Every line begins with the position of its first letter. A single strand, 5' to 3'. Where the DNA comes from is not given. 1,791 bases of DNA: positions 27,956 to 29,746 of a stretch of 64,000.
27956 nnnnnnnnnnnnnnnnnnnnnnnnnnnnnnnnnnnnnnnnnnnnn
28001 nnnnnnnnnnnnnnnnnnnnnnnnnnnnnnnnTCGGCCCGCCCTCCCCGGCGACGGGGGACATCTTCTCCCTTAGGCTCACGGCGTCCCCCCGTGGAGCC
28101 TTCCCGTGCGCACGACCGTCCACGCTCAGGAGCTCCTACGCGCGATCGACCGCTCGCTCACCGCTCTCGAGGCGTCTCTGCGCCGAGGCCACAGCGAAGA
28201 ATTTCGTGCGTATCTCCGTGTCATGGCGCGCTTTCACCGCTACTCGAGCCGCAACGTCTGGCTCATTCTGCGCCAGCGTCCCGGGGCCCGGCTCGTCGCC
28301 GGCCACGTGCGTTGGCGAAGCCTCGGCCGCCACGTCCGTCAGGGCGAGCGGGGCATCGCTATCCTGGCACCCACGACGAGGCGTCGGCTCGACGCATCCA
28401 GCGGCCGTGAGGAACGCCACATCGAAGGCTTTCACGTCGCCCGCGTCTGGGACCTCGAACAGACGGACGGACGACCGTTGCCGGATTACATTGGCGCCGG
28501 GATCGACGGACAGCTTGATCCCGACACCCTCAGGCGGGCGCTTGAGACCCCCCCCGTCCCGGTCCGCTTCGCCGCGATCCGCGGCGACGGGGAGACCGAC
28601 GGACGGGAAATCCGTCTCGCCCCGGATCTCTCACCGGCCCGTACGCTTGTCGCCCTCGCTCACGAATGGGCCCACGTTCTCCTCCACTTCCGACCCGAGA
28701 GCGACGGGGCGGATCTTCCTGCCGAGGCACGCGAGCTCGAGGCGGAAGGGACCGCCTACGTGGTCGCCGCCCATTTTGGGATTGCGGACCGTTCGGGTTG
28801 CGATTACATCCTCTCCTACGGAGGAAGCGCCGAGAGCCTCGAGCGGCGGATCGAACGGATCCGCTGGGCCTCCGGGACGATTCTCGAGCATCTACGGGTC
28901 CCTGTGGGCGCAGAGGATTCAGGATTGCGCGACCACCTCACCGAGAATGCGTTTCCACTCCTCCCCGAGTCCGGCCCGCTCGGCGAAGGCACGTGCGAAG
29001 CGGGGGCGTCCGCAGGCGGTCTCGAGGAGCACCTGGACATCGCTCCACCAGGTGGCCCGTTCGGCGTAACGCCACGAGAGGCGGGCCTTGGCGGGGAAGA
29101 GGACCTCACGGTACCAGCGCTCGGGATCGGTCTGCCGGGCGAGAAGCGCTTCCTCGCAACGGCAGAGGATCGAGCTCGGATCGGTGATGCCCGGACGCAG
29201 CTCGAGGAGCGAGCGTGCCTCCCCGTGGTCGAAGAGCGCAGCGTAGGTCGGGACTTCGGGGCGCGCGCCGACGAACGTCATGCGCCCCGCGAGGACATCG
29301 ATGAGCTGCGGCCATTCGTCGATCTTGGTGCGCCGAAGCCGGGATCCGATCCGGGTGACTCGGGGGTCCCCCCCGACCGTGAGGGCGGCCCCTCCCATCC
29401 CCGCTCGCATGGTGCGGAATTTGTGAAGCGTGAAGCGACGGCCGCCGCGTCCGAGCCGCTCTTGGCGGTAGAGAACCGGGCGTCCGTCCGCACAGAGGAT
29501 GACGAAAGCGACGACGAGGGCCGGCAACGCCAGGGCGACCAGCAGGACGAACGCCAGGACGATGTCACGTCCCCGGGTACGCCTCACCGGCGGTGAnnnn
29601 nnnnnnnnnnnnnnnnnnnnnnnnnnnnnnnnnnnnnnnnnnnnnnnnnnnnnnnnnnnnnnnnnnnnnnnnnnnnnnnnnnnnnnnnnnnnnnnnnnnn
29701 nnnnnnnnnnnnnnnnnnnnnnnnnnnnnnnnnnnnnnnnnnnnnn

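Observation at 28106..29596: ArdC-like (ssDNA-binding plus HExxH metalloprotease) gene embedded in a chromosomal glycan locus, converging on and overlapping a pglC-like gene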

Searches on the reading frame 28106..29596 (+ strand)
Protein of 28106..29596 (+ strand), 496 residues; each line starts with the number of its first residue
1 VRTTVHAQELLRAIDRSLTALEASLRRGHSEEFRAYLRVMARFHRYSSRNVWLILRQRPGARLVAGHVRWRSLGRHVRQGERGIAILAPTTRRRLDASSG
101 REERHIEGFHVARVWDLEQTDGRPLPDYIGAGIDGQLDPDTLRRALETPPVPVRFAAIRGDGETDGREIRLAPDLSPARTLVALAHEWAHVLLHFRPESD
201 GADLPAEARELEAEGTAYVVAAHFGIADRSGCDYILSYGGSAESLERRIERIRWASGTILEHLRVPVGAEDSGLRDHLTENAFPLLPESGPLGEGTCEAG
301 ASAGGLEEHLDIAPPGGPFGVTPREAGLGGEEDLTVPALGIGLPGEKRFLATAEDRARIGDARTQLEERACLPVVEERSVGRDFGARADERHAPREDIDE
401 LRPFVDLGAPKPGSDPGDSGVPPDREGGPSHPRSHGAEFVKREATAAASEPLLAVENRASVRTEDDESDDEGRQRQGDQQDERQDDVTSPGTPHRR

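Call 3: search_protein_families(library=pfam, proteins=[window:28106-29596:+], max_evalue=0.01)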
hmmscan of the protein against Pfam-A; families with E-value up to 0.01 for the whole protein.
window:28106-29596:+ (496 aa): 2 families
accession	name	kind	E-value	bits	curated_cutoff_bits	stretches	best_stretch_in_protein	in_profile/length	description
PF08401.16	ArdcN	-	2.9e-07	31.2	22.6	1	8-97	5-101/123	N-terminal domain of anti-restriction factor ArdC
PF06114.19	Peptidase_M78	-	2.9e-06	27.5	22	1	162-224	22-85/123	IrrE N-terminal-like domain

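Call 5: find_homologous_proteins(query=window:28106-29596:+, max_evalue=0.001)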
Query window:28106-29596:+ (496 aa): 9 proteins with E <= 0.001 among 8000 candidates.
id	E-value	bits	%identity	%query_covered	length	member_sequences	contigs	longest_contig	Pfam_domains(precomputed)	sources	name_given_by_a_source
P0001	0.0e+0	1098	100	100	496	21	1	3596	PF08401.17,PF06114.20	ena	-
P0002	9.4e-193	660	66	100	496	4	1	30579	PF08401.17,PF06114.20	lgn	-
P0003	3.3e-187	641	65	100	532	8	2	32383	PF08401.17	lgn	-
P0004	9.9e-53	198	46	53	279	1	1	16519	PF08401.17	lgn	-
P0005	4.0e-50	189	44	54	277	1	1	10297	PF08401.17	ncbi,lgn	-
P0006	1.2e-47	181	45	49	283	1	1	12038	PF08401.17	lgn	-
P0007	1.7e-30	124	37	47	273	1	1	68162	PF08401.17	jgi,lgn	-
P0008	3.4e-24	104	37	47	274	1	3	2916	PF08401.17,PF06114.20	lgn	-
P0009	1.2e-9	56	27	51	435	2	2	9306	-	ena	-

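Call 6: find_encoding_contigs(protein=P0002, flank=8000, max_places=3)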
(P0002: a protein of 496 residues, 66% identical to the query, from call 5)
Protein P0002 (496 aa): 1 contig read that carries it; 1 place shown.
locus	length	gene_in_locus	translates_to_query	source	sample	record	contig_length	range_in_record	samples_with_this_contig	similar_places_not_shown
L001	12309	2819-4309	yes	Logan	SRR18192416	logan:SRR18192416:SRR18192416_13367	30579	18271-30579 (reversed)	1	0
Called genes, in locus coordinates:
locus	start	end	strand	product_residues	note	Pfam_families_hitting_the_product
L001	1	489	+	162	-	?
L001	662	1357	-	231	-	PF01596:Methyltransf_3, PF13578:Methyltransf_24, PF13649:Methyltransf_25 (faint)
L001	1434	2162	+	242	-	PF00149:Metallophos, PF12850:Metallophos_2 (weak)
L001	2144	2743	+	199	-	PF00596:Aldolase_II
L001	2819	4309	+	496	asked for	PF08401:ArdcN (weak), PF06114:Peptidase_M78 (weak)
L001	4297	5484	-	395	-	PF00155:Aminotran_1_2, PF01041:DegT_DnrJ_EryC1, PF01212:Beta_elim_lyase (weak)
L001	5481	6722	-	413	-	PF13579:Glyco_trans_4_4, PF00534:Glycos_transf_1, PF13692:Glyco_trans_1_4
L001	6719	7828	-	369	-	PF01041:DegT_DnrJ_EryC1, PF01212:Beta_elim_lyase, PF00155:Aminotran_1_2, PF01053:Cys_Met_Meta_PP (weak)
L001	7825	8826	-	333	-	PF01408:GFO_IDH_MocA, PF01488:Shikimate_DH (weak), PF03807:F420_oxidored (weak), PF22725:GFO_IDH_MocA_C3, PF02894:GFO_IDH_MocA_C (weak)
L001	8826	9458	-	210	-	PF25084:LbH_EIF2B (faint), PF14602:Hexapep_2 (faint), PF25087:GMPPB_C (faint), PF00132:Hexapep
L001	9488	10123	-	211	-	PF00625:Guanylate_kin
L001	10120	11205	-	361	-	PF01208:URO-D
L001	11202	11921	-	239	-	PF00215:OMPdecase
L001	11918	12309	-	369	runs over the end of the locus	PF13685:Fe-ADH_2, PF01761:DHQ_synthase, PF24621:DHQS_C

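Call 7: find_encoding_contigs(protein=P0003, flank=8000, max_places=3)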
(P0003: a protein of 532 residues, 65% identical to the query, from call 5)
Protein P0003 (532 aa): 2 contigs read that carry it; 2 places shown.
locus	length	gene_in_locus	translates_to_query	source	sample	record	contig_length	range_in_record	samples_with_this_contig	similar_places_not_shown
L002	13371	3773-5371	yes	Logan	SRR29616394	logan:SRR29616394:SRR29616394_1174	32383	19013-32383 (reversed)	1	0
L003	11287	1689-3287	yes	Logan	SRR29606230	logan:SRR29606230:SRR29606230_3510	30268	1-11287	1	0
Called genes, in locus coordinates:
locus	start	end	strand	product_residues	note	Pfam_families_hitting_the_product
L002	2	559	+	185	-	?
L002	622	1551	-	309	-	PF04321:RmlD_sub_bind, PF05368:NmrA (faint), PF01073:3Beta_HSD, PF01370:Epimerase, PF02719:Polysacc_synt_2 (weak), PF07993:NAD_binding_4 (faint), PF13460:NAD_binding_10, PF16363:GDP_Man_Dehyd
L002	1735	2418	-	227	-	PF01596:Methyltransf_3, PF13578:Methyltransf_24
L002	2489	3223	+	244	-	PF00149:Metallophos, PF12850:Metallophos_2 (weak)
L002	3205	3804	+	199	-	PF00596:Aldolase_II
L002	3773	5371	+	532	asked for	PF08401:ArdcN (weak)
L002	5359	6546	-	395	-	PF00155:Aminotran_1_2, PF01041:DegT_DnrJ_EryC1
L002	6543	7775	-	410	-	PF13439:Glyco_transf_4, PF13579:Glyco_trans_4_4, PF00534:Glycos_transf_1, PF13692:Glyco_trans_1_4, PF13524:Glyco_trans_1_2 (weak)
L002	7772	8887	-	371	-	PF00155:Aminotran_1_2, PF01041:DegT_DnrJ_EryC1, PF01212:Beta_elim_lyase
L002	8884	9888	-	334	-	PF01408:GFO_IDH_MocA, PF01488:Shikimate_DH (weak), PF03807:F420_oxidored (weak), PF22725:GFO_IDH_MocA_C3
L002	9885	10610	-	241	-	PF25084:LbH_EIF2B (faint), PF14602:Hexapep_2 (faint), PF25087:GMPPB_C (faint), PF00132:Hexapep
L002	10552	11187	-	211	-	PF00625:Guanylate_kin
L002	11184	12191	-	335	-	PF01208:URO-D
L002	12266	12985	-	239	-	PF00215:OMPdecase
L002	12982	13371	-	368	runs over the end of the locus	PF01761:DHQ_synthase, PF24621:DHQS_C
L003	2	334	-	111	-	?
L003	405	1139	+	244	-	PF00149:Metallophos, PF12850:Metallophos_2 (weak)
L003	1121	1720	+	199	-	PF00596:Aldolase_II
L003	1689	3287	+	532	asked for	PF08401:ArdcN (weak)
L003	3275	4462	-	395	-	PF00155:Aminotran_1_2, PF01041:DegT_DnrJ_EryC1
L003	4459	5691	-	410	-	PF13439:Glyco_transf_4, PF13579:Glyco_trans_4_4, PF00534:Glycos_transf_1, PF13692:Glyco_trans_1_4, PF13524:Glyco_trans_1_2 (weak)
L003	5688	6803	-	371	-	PF00155:Aminotran_1_2, PF01041:DegT_DnrJ_EryC1, PF01212:Beta_elim_lyase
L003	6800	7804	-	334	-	PF01408:GFO_IDH_MocA, PF01488:Shikimate_DH (weak), PF03807:F420_oxidored (weak), PF22725:GFO_IDH_MocA_C3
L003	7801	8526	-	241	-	PF25084:LbH_EIF2B (faint), PF14602:Hexapep_2 (faint), PF25087:GMPPB_C (faint), PF00132:Hexapep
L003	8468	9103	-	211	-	PF00625:Guanylate_kin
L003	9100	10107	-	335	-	PF01208:URO-D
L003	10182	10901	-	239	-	PF00215:OMPdecase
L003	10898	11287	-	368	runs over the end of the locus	PF01761:DHQ_synthase, PF24621:DHQS_C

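Call 8: find_encoding_contigs(protein=P0004, flank=8000, max_places=3)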
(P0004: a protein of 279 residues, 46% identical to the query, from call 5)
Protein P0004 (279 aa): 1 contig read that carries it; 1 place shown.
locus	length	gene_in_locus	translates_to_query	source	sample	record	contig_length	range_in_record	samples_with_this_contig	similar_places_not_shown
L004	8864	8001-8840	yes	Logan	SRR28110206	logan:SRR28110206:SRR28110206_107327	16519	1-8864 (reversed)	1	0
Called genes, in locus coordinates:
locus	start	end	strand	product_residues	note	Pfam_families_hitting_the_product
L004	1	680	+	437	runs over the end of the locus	-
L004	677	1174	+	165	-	-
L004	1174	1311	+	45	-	-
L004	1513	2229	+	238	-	PF04539:Sigma70_r3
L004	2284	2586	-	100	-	-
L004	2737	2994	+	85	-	-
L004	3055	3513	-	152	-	PF08808:RES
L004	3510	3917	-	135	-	PF20432:Xre-like-HTH, PF09722:Xre_MbcA_ParS_C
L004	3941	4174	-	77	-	-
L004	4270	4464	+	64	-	-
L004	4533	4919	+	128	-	-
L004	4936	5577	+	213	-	PF04298:Zn_peptidase_2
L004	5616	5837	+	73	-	-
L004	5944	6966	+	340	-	-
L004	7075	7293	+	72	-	-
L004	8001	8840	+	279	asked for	PF08401:ArdcN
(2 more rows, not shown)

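Call 22: find_encoding_contigs(protein=P0007, flank=10000, max_places=2)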
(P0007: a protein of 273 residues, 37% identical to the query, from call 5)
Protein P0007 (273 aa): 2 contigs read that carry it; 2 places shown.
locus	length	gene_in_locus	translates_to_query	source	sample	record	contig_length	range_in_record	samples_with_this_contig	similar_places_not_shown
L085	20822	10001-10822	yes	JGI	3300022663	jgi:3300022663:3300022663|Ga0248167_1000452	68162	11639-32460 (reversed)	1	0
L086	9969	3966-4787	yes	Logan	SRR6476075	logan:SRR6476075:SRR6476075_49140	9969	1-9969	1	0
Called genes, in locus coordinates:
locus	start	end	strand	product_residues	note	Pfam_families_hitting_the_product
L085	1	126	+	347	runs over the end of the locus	PF16158:N_BRCA1_IG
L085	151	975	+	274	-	PF06182:ABC2_membrane_6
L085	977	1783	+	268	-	PF06182:ABC2_membrane_6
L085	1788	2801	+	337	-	PF00005:ABC_tran, PF13304:AAA_21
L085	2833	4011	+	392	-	PF00817:IMS, PF11798:IMS_HHH (weak), PF21999:IMS_HHH_1 (faint), PF11799:IMS_C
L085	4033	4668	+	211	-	-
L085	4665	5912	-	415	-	PF20706:GT4-conflict, PF13439:Glyco_transf_4, PF13579:Glyco_trans_4_4, PF00534:Glycos_transf_1, PF13692:Glyco_trans_1_4, PF13524:Glyco_trans_1_2 (faint)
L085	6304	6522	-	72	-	PF12728:HTH_17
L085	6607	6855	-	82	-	-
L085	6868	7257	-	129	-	-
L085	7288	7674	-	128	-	PF04545:Sigma70_r4 (faint), PF13338:AbiEi_4 (faint), PF21531:Rv2175c_wHTH (faint), PF10743:Phage_Cox (faint), PF12802:MarR_2 (faint), PF08281:Sigma70_r4_2 (faint), PF12728:HTH_17 (faint)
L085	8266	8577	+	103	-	-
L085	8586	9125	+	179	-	-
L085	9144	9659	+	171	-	PF04434:SWIM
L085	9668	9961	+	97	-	-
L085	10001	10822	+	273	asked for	PF08401:ArdcN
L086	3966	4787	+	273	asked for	PF08401:ArdcN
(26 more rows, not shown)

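Call 23: find_encoding_contigs(protein=P0005, flank=10000, max_places=2)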
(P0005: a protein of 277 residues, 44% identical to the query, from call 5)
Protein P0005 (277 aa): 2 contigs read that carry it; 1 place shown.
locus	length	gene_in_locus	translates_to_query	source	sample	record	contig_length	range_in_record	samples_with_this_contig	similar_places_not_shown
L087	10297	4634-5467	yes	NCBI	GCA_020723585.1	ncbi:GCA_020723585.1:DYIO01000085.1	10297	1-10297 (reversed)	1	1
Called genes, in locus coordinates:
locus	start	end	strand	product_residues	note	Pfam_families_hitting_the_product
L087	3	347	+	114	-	?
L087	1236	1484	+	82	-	-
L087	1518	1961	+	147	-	-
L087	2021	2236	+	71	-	-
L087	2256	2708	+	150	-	-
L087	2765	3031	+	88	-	-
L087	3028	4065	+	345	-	PF26125:AcrVA2-like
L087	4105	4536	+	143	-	-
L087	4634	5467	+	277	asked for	PF08401:ArdcN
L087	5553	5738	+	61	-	-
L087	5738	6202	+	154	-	-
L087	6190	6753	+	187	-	PF20767:DUF6839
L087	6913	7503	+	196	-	-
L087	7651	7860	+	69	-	-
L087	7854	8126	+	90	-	-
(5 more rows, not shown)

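Call 41: predict_structure(alignment_id=A3)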
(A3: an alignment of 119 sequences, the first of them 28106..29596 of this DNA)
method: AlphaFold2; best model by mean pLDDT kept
length: 496 residues; sequences in the alignment: 119
mean_pLDDT: 68.2   pTM: 0.58
mean pLDDT of the five models: 68.2, 67.1, 65.9, 65.5, 64.0
residues with pLDDT >= 90: 232; 70-90: 27; 50-70: 21; < 50: 216
segments of 3 or more residues with pLDDT < 50: 281-496
pLDDT, mean of each block of 10 residues (from residue 1): 85 97 94 90 91 97 96 97 98 96 97 98 84 89 95 96 97 96 98 85 89 97 95 93 97 97 77 57 45 41 36 38 33 32 35 36 44 36 35 36 34 40 40 36 36 35 40 38 41 35
secondary structure, 60 per line:
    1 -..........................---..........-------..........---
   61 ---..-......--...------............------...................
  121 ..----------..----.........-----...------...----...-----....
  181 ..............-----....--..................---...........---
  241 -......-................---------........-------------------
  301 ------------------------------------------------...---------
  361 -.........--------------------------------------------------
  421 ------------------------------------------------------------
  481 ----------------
elements in order: H2-27 H31-40 H48-57 H67-72 E75-77 E84-95 E102-116 E120-122 H139-147 E153-155 E162-164 E169-171 H177-194 H200-203 H206-223 H229-237 H242-247 H249-264 H274-281 H362-370
